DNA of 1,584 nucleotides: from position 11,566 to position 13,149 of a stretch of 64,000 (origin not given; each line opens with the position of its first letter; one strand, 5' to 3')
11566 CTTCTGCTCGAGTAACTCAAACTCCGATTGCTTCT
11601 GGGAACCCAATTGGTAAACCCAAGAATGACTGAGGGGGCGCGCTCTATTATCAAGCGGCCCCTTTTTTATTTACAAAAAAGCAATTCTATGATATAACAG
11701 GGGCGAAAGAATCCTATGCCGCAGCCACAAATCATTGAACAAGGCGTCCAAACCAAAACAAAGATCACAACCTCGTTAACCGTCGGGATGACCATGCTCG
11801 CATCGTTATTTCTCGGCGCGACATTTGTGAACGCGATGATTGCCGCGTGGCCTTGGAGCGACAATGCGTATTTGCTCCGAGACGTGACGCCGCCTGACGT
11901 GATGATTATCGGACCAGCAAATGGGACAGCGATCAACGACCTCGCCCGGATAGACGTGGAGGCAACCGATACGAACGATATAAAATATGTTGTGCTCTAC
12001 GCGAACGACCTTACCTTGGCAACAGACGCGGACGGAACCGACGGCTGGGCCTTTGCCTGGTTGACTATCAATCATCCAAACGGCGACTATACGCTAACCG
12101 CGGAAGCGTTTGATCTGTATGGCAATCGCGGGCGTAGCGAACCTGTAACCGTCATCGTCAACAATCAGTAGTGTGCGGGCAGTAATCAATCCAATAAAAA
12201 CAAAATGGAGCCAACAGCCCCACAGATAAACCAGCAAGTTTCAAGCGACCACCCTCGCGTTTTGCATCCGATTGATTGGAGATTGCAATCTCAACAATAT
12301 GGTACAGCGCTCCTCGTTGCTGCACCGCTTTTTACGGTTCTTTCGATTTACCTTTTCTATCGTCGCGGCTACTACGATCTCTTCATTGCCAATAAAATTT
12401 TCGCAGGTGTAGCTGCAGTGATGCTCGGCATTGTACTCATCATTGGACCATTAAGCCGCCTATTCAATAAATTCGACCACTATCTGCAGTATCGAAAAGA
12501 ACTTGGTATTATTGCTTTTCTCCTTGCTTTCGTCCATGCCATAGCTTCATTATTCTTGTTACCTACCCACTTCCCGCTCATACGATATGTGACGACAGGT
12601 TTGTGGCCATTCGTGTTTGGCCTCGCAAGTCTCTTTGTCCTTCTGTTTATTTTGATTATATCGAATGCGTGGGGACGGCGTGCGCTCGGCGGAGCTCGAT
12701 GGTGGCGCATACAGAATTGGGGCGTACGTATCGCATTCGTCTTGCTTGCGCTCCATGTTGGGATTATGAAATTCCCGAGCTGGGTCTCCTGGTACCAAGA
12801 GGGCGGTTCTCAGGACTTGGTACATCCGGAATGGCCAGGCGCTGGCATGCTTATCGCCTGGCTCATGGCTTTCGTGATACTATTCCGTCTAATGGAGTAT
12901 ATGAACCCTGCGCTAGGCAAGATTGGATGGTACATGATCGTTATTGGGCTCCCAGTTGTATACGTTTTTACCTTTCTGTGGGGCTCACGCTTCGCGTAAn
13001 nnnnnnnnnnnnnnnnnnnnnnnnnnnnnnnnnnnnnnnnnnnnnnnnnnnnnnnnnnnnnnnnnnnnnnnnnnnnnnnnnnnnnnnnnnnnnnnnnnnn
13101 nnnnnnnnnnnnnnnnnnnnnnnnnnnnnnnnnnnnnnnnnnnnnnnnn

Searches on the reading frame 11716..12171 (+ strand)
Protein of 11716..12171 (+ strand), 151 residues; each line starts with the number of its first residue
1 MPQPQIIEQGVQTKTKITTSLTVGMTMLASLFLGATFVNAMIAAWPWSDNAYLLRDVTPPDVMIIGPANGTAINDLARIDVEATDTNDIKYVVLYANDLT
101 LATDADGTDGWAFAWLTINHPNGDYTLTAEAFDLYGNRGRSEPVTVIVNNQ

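Call 43: search_protein_families(library=pfam, proteins=[window:11716-12171:+], max_evalue=0.0001)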
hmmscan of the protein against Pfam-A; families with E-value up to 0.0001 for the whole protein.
window:11716-12171:+ (151 aa): 1 family
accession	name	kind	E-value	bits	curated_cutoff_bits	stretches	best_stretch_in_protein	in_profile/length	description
PF17957.7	Big_7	-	1.2e-10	42.3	24.1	1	60-129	1-70/70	Bacterial Ig domain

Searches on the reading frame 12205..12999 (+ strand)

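Call 43: search_protein_families(library=pfam, proteins=[window:12205-12999:+], max_evalue=0.0001)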
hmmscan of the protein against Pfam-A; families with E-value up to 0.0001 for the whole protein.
window:12205-12999:+ (264 aa): 1 family
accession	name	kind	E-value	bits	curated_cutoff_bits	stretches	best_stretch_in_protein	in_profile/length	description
PF01794.25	Ferric_reduct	-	2.3e-08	34.6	28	1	69-172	4-112/121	Ferric reductase like transmembrane component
